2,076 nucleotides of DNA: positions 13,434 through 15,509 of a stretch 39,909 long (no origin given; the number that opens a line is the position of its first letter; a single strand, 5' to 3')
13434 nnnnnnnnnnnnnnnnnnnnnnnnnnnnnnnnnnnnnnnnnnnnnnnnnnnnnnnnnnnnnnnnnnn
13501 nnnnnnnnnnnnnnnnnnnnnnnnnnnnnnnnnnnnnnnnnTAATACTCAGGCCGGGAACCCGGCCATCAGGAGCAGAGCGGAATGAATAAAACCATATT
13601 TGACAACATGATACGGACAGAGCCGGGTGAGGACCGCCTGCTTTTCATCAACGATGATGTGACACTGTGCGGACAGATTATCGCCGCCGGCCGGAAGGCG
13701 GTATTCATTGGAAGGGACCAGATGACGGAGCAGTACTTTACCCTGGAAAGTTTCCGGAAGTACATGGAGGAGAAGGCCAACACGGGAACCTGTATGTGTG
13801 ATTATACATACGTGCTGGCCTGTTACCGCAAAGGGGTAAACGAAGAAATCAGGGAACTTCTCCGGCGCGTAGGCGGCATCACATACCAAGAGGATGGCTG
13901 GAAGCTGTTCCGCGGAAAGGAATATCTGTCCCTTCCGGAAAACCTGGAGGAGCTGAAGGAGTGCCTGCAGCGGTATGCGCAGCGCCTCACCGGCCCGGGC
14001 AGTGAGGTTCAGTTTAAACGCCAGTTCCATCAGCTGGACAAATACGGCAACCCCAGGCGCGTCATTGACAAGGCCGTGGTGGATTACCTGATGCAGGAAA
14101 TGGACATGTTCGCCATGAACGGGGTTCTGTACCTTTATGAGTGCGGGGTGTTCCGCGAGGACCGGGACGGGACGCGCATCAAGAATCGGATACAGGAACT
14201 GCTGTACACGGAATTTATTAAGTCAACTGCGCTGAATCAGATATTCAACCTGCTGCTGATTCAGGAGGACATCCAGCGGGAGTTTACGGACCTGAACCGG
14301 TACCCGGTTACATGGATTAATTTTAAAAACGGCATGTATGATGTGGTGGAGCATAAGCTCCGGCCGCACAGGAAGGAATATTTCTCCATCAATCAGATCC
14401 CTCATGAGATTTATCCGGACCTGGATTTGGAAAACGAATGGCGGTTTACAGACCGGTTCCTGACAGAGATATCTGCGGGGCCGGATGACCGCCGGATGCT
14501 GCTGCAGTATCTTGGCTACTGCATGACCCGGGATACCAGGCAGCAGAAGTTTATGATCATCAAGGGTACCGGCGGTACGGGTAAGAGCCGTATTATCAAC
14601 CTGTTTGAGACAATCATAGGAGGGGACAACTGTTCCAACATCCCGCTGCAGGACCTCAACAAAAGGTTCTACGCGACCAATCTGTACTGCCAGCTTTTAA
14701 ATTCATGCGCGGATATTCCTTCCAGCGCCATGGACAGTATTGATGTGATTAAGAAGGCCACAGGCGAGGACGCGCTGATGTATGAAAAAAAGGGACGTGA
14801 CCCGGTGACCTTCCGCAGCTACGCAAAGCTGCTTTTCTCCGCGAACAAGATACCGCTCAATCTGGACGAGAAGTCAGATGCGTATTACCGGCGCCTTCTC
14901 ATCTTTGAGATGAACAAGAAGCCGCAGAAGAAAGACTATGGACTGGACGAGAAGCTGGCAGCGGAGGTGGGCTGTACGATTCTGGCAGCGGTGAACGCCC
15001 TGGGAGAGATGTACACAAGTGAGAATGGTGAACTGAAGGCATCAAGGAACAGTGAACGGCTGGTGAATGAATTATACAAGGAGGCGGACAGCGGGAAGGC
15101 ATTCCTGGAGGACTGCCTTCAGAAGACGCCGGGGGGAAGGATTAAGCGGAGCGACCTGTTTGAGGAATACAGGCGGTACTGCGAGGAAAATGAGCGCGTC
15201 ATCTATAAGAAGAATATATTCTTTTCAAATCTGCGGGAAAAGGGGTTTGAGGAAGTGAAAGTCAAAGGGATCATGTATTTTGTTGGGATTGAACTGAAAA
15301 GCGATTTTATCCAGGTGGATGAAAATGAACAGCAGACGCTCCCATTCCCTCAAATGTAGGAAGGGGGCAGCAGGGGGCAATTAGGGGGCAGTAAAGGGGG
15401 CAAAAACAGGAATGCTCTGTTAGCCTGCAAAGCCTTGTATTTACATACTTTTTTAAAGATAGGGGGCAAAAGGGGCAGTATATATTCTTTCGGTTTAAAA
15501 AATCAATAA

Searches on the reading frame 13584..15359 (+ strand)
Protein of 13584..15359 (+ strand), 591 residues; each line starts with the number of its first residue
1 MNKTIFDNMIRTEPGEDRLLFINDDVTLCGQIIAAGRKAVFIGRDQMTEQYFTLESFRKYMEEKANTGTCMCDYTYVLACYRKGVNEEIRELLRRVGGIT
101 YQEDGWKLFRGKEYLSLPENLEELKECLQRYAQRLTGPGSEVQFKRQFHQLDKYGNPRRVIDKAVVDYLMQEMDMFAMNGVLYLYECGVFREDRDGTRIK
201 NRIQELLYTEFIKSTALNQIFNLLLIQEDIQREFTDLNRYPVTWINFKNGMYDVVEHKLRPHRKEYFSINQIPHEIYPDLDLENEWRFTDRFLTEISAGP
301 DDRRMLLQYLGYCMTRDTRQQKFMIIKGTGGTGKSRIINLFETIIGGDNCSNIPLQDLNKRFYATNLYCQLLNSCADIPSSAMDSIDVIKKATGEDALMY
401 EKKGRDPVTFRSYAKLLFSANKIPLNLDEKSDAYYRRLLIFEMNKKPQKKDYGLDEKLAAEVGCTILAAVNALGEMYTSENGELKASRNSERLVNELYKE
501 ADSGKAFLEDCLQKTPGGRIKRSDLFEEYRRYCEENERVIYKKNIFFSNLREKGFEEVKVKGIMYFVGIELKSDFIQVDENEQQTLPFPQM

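Call 7: search_protein_families(library=pfam, proteins=[window:13584-15359:+], max_evalue=0.01)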
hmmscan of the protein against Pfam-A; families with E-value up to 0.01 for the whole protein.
window:13584-15359:+ (591 aa): 4 families
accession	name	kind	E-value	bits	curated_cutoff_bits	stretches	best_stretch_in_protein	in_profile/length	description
PF19263.5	DUF5906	-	2e-20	74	27.6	1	327-437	2-114/114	Family of unknown function (DUF5906)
PF08706.16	D5_N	-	4e-07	30.9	22.4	1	225-295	77-142/145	D5 N terminal like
PF03288.22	Pox_D5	-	0.0025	18.7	21.4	1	506-561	8-67/86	Poxvirus D5 protein-like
PF02257.21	RFX_DNA_binding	-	0.0067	17.5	27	0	506-551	6-51/79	RFX DNA-binding domain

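Call 12: find_related_loci(query=window:13584-15356:+, collection=viral_contigs, flank=3000)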
Query window:13584-15356:+ (591 aa) in viral_contigs; peptide patterns used: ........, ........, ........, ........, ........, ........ (x = any residue, [..] = any of these).
14 stretches matched a pattern; 11 encode a relative of the query (tblastn E <= 1e-3); 11 distinct loci.
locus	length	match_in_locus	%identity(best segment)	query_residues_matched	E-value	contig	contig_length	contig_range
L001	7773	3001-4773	99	1-591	0e+0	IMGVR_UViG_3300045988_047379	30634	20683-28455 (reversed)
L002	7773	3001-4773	96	1-591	0e+0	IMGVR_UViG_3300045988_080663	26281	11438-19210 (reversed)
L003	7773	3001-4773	96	1-591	0e+0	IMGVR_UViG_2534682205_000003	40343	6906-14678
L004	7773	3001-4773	97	1-591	0e+0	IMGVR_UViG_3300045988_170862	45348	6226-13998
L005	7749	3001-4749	46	1-583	7e-161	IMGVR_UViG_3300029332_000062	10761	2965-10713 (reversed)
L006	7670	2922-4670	46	1-583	7e-161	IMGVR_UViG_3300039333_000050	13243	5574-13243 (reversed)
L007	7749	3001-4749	46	1-583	8e-160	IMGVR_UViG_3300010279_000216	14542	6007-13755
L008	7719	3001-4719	47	1-578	2e-164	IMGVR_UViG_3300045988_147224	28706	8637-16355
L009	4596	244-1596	39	117-573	2e-100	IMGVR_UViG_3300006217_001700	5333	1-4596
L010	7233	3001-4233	41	143-556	2e-99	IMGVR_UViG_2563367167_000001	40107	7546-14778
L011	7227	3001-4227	41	147-554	4e-89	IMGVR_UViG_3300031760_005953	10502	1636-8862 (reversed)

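Call 19: search_solved_structures(query=window:13584-15356:+, max_evalue=0.01, show_alignments=2)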
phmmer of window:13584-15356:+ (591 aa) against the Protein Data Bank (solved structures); distinct sequences matched with E-value up to 0.01: 1.
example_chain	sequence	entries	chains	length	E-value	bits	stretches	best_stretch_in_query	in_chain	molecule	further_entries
7ola_A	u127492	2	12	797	1.5e-07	33.5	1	183-549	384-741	DNA primase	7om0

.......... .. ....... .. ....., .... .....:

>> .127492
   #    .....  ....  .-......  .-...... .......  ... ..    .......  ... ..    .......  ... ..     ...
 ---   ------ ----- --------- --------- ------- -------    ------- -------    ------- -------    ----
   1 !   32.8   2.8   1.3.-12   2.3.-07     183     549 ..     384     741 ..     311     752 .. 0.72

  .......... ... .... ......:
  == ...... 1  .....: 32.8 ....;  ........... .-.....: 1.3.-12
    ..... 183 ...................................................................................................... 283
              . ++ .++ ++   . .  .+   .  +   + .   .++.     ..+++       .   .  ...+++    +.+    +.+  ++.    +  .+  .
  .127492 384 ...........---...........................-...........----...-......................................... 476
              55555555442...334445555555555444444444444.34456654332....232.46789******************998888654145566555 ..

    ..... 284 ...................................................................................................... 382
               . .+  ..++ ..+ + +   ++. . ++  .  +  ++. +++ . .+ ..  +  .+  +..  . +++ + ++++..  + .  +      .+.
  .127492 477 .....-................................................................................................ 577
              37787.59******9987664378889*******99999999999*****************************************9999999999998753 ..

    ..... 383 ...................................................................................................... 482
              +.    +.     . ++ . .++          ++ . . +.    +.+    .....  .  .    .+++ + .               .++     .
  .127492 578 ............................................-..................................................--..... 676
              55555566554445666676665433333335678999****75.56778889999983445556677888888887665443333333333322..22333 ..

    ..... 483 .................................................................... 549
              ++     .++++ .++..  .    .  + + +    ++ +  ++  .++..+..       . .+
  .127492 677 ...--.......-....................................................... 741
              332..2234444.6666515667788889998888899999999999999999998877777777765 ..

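Call 22: search_protein_families(library=phrogs, proteins=[window:13584-15356:+], max_evalue=0.001)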
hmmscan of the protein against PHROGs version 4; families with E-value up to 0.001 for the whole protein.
window:13584-15356:+ (591 aa): 12 families
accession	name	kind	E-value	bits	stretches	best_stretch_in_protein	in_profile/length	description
phrog_864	-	DNA, RNA and nucleotide metabolism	1.7e-76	259.6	1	163-569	212-623/1064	DNA primase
phrog_1829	-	DNA, RNA and nucleotide metabolism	9.9e-48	163.8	1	145-582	318-766/772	DNA primase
phrog_1156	-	DNA, RNA and nucleotide metabolism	1.8e-47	163.4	1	228-584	468-838/855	DNA primase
phrog_6088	-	DNA, RNA and nucleotide metabolism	5.5e-46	158.4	1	217-573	406-765/772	DNA primase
phrog_7601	-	unknown function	7.3e-28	98.8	1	305-575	4-275/289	-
phrog_16213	-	DNA, RNA and nucleotide metabolism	3.3e-22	79.6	1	179-479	254-555/732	DNA primase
phrog_2478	-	DNA, RNA and nucleotide metabolism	1.2e-18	67.7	1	214-574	479-843/854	DNA polymerase/primase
phrog_1883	-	DNA, RNA and nucleotide metabolism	7.1e-16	58.7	1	311-577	481-753/756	DNA helicase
phrog_16950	-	DNA, RNA and nucleotide metabolism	1.4e-10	40.8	1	244-443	481-685/843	DNA primase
phrog_36509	-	DNA, RNA and nucleotide metabolism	1.2e-05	24.3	1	224-381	539-695/1078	DNA primase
phrog_4210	-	DNA, RNA and nucleotide metabolism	0.00012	21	1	311-541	165-393/1304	DNA polymerase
phrog_12939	-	DNA, RNA and nucleotide metabolism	0.00069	20.4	0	229-419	123-311/368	DNA primase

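Call 24: search_protein_families(library=ncbifam, proteins=[window:13584-15356:+], max_evalue=0.01)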
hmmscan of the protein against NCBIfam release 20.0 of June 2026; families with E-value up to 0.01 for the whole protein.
window:13584-15356:+ (591 aa): 3 families
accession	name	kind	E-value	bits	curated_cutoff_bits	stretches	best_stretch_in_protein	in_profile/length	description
TIGR01613.1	primase_Cterm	subfamily_domain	5.9e-43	146.9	108.7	1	245-545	3-303/304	phage/plasmid primase, P4 family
NF011296.0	PRK14709.1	subfamily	1e-20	73.8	613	1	290-573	173-461/469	hypothetical protein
NF005477.0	PRK07078.1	subfamily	1.6e-20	72.9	1014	1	246-574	421-748/759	hypothetical protein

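Call 26: find_related_loci(query=A1, collection=genome_contigs, flank=3000)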
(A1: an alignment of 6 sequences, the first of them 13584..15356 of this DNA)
Query A1 (591 aa) in genome_contigs; peptide patterns used: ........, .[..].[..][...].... (x = any residue, [..] = any of these).
245 stretches matched a pattern; 222 encode a relative of the query (tblastn E <= 1e-3); the best 80 are kept; 80 distinct loci.
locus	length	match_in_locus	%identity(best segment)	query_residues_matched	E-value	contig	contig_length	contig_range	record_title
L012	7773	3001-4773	95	1-591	0e+0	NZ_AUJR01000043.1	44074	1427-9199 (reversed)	[Clostridium] clostridioforme AGR2157 G614DRAFT_scaffold00040.40_C, whole genome shotgun sequence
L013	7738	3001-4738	77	1-579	0e+0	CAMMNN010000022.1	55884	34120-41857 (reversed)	MAG: uncultured Clostridium sp. isolate ERR4968598_bin.22_MetaWRAP_v1.1_MAG genome assembly, contig: NODE_502_length_558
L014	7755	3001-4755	53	1-588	0e+0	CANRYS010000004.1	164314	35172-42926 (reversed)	MAG TPA_asm: uncultured Roseburia sp. isolate SRR15730540_bin.18_metawrap_v1.3_MAG genome assembly, contig: NODE.92_leng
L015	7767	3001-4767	54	1-588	0e+0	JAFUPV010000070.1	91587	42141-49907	MAG: Lachnospiraceae bacterium isolate RGIG4716 Roe_deer_Rectum.Co__c2482630, whole genome shotgun sequence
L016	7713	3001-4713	53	1-573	0e+0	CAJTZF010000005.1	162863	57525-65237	MAG TPA_asm: uncultured Eubacterium sp. isolate MGBC122214 genome assembly, contig: MGBC122214.5, whole genome shotgun s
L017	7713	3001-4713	47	1-576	3e-163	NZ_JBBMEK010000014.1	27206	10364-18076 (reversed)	Coprococcus intestinihominis strain CLA-AA-H190 CLAAAH190_contig_14_length_27206, whole genome shotgun sequence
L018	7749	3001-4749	44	1-581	1e-156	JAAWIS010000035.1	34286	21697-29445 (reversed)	MAG: Lachnospiraceae bacterium isolate ABMPRH_190_1 SL341415_scaffold_3062, whole genome shotgun sequence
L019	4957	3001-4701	45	13-581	7e-157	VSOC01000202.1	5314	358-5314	MAG: Lachnospiraceae bacterium isolate S9743_S8_spades_bin.10 S9743_S8_bin.10_contig_202, whole genome shotgun sequence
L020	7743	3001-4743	44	1-579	4e-154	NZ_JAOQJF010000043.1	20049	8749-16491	Alitiscatomonas aceti strain f_CCE .18048_1_85.43, whole genome shotgun sequence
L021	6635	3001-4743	43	1-579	2e-152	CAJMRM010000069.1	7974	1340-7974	TPA_asm: uncultured bacterium isolate ERR3160556-bin.6 genome assembly, contig: NODE_2315_length_7974_cov_7.629246, whol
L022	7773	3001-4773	44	2-591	2e-149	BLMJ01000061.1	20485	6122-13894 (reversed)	Lachnospiraceae bacterium IMSAGC_019 DNA, IMSAGC_019_contig_61, whole genome shotgun sequence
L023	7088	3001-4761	42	1-588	6e-149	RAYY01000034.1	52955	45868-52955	Bacterium D16-56 strain D16-56 Scaffold34_1, whole genome shotgun sequence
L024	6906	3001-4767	44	1-590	2e-147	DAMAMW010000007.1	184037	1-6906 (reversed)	MAG TPA_asm: Lachnospiraceae bacterium isolate CTOTU48295 NODE_16_length_184037_cov_9.478253, whole genome shotgun seque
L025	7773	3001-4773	44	1-591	4e-146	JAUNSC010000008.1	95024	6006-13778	MAG: Eubacteriales bacterium isolate S4M_St_15 NODE_56_length_95024_cov_21.163285, whole genome shotgun sequence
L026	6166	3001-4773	42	1-591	7e-146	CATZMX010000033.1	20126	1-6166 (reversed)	MAG TPA_asm: uncultured Erysipelotrichaceae bacterium isolate ERR9578272_bin.20_MetaWRAP_v1.3_MAG genome assembly, conti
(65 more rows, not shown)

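Call 31: find_homologous_proteins(query=window:13584-15356:+, max_evalue=1e-10)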
Query window:13584-15356:+ (591 aa): 1270 proteins with E <= 1e-10 among 8000 candidates; the best 120 are listed.
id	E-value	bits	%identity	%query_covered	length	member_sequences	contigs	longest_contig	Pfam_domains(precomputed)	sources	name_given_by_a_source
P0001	0.0e+0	1329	98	100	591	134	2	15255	PF19263.6,PF08706.17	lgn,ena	-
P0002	0.0e+0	1185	86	100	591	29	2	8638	PF19263.6,PF08706.17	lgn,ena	-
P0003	0.0e+0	1158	84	99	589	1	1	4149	PF19263.6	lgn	-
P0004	0.0e+0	1114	82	99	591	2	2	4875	PF19263.6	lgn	-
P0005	0.0e+0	1058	77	99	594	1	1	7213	PF19263.6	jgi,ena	-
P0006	0.0e+0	1044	78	99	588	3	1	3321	PF19263.6,PF08706.17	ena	-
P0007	3.4e-240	816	60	99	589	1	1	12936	PF19263.6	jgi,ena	jgi:phage/plasmid primase, P4 family, C-terminal domain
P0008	3.3e-215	734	77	73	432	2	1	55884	PF19263.6,PF08706.17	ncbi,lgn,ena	-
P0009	1.2e-198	679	53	99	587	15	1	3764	PF19263.6,PF08706.17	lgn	-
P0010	1.2e-194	666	54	99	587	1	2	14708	PF19263.6,PF08706.17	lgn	-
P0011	2.6e-194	665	54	99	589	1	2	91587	PF19263.6,PF08706.17,PF03288.23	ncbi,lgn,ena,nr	ncbi:MAG: DNA primase [Lachnospiraceae bacterium]|nr:DNA primase [Lachnospiraceae bacterium]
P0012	1.6e-193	662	53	99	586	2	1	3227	PF19263.6,PF08706.17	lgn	-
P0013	3.8e-192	658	52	99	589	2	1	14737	PF19263.6,PF08706.17,PF03288.23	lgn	-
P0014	7.5e-192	657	54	99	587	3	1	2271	PF19263.6,PF08706.17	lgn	-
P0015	2.3e-191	655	53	99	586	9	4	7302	PF19263.6,PF08706.17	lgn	-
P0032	1.5e-158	547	47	97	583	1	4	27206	PF02257.22,PF19263.6,PF08706.17,PF03288.23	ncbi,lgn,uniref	ncbi:phage/plasmid primase, P4 family [Coprococcus sp. CLA-AA-H190]|uniref:Phage/plasmid primase, P4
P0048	3.7e-158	546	47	97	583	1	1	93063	PF02257.22,PF19263.6,PF08706.17,PF03288.23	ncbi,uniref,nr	ncbi:phage/plasmid primase, P4 family [Coprococcus catus]|uniref:DNA primase family protein n=1 Tax=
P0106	4.6e-153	529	45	98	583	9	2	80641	PF19263.6,PF08706.17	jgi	jgi:P4 family phage/plasmid primase-like protien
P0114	5.8e-153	528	46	98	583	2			PF19263.6,PF08706.17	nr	nr:phage/plasmid primase, P4 family [Clostridium sp. AM45-5]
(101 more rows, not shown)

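Call 32: find_encoding_contigs(protein=P0002, flank=1500, max_places=2)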
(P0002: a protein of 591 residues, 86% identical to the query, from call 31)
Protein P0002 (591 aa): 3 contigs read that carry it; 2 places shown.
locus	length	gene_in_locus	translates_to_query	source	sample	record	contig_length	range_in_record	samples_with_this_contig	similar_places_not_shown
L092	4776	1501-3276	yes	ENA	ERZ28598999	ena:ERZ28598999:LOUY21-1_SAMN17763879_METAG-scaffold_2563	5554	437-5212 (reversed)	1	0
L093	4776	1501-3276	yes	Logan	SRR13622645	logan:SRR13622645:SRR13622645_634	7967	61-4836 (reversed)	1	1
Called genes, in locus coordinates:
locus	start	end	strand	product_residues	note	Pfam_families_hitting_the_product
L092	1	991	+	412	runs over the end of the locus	PF00270:DEAD, PF04851:ResIII, PF00271:Helicase_C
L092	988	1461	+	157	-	PF05037:DUF669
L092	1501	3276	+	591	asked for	PF08706:D5_N (faint), PF19263:DUF5906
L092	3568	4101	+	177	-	-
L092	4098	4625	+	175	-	PF11672:DUF3268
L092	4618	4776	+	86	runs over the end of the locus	-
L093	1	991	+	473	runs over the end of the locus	PF00270:DEAD, PF04851:ResIII, PF00271:Helicase_C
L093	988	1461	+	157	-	PF05037:DUF669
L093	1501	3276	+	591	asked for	PF08706:D5_N (faint), PF19263:DUF5906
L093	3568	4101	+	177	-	-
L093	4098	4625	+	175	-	PF11672:DUF3268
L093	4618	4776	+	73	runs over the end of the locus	?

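Call 33: find_encoding_contigs(protein=P0004, flank=1500, max_places=2)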
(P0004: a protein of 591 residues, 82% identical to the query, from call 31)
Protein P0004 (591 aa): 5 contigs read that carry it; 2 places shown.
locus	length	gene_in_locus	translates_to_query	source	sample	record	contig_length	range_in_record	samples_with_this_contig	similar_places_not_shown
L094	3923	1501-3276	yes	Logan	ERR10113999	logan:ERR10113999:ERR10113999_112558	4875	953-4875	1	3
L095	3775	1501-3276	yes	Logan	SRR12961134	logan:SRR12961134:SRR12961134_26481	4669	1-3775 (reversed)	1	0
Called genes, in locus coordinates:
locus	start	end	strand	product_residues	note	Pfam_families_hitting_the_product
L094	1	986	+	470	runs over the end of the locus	PF00270:DEAD, PF04851:ResIII, PF00271:Helicase_C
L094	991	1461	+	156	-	PF05037:DUF669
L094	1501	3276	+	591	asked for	PF19263:DUF5906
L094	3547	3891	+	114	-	-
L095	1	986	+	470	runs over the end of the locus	PF00270:DEAD, PF04851:ResIII, PF00271:Helicase_C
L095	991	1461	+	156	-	PF05037:DUF669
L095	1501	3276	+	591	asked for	PF19263:DUF5906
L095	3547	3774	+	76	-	?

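Call 34: find_encoding_contigs(protein=P0005, flank=1500, max_places=2)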
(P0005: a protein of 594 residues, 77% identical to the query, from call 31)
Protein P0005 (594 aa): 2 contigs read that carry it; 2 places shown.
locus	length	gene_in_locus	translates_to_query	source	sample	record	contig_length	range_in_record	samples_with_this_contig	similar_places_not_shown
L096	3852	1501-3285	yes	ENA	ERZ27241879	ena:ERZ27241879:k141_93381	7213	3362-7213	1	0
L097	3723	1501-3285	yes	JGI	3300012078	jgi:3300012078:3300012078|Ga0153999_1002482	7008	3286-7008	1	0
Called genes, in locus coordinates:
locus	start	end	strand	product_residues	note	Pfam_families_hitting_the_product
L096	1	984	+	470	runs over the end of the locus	PF00270:DEAD, PF04851:ResIII, PF00271:Helicase_C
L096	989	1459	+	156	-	PF05037:DUF669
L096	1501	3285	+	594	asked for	PF19263:DUF5906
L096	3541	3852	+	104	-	?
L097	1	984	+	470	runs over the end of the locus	PF00270:DEAD, PF04851:ResIII, PF00271:Helicase_C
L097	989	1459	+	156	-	PF05037:DUF669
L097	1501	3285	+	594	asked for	PF19263:DUF5906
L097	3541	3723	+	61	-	?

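Call 35: find_encoding_contigs(protein=P0007, flank=1500, max_places=2)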
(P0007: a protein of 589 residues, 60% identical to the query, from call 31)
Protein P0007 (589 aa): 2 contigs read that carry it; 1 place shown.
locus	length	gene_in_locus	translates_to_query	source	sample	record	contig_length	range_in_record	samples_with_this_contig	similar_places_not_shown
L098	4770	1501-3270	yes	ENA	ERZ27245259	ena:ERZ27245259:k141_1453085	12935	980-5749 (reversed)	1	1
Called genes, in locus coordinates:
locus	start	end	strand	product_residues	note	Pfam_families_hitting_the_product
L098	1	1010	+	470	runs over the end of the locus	PF00270:DEAD, PF04851:ResIII, PF00271:Helicase_C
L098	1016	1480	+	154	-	PF05037:DUF669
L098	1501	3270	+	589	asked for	PF19263:DUF5906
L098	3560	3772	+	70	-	-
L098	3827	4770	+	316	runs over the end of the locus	PF00589:Phage_integrase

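Call 44: search_dna_similar(query=window:13584-15356:+, collection=phages, mode=protein, max_rows=25)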
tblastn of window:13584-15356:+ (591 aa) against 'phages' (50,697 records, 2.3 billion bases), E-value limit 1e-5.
Records with a match: 648; places in all: 648; records where one place covers at least 80% of the query: 0.
Best place of each record, by identity: <60% 648.
By first word of the organism name: Streptococcus 240; Enterococcus 123; Vibrio 91; Arthrobacter 46; Microbacterium 26; Streptomyces 23; Bacteriophage 12; Listeria 10; Klebsiella 9; Nitrosopumilaceae 6; and 30 more.
By host as written in the record: Streptococcus thermophilus 89; - 69; Vibrio lentus 44; Enterococcus faecalis 40; Arthrobacter globiformis B-2979 28; Enterococcus faecium 15; Microbacterium foliorum NRRL B-24224 11; Microbacterium foliorum NRRL B-24224 SEA 10; and 192 more.
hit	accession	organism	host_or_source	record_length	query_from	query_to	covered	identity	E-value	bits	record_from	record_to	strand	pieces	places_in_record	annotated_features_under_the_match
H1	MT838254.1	Bacteriophage sp.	human fecal samples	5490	159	526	62%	30.1%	1e-35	149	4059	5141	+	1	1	record has no annotation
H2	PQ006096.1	bajarodcaudo virus 5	Peromyscus fraterculus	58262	145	460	53%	33.3%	6e-45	177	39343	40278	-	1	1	viral dsDNA helicase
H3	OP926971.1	Listeria phage FHC15313-PLM26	Listeria monocytogenes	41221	146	581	74%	24.1%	1e-7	61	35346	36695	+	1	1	P4 family primase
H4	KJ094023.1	Listeria phage LP-101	Listeria monocytogenes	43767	74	526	77%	22.6%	5e-6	56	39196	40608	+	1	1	putative primase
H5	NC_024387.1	Listeria phage LP-101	Listeria monocytogenes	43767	74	526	77%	22.6%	5e-6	56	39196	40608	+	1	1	DNA primase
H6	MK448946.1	Streptococcus phage Javan456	Streptococcus pyogenes ERR111888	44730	235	575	58%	30.0%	1e-23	112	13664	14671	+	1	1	DNA primase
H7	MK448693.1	Streptococcus phage Javan177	Streptococcus equi 4047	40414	235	575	58%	29.8%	8e-24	112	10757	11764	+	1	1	DNA primase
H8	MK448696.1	Streptococcus phage Javan183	Streptococcus equi DSM_20561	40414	235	575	58%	29.8%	8e-24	112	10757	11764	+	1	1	DNA primase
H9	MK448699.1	Streptococcus phage Javan189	Streptococcus equi EQUI0155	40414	235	575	58%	29.8%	8e-24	112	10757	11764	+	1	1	DNA primase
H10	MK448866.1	Streptococcus phage Javan184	Streptococcus equi EQUI0005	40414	235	575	58%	29.8%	8e-24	112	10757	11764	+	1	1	DNA primase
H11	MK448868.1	Streptococcus phage Javan188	Streptococcus equi EQUI0039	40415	235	575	58%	29.8%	8e-24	112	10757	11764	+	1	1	DNA primase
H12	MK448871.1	Streptococcus phage Javan196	Streptococcus equi F43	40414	235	575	58%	29.8%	8e-24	112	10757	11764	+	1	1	DNA primase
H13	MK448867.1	Streptococcus phage Javan186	Streptococcus equi EQUI0022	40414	235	575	58%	29.8%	9e-24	112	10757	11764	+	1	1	DNA primase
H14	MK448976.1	Streptococcus phage Javan528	Streptococcus pyogenes NZ131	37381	235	575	58%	29.8%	1e-23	112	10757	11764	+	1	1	DNA primase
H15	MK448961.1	Streptococcus phage Javan494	Streptococcus pyogenes Manfredo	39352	235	575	58%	29.8%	1e-23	112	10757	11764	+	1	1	DNA primase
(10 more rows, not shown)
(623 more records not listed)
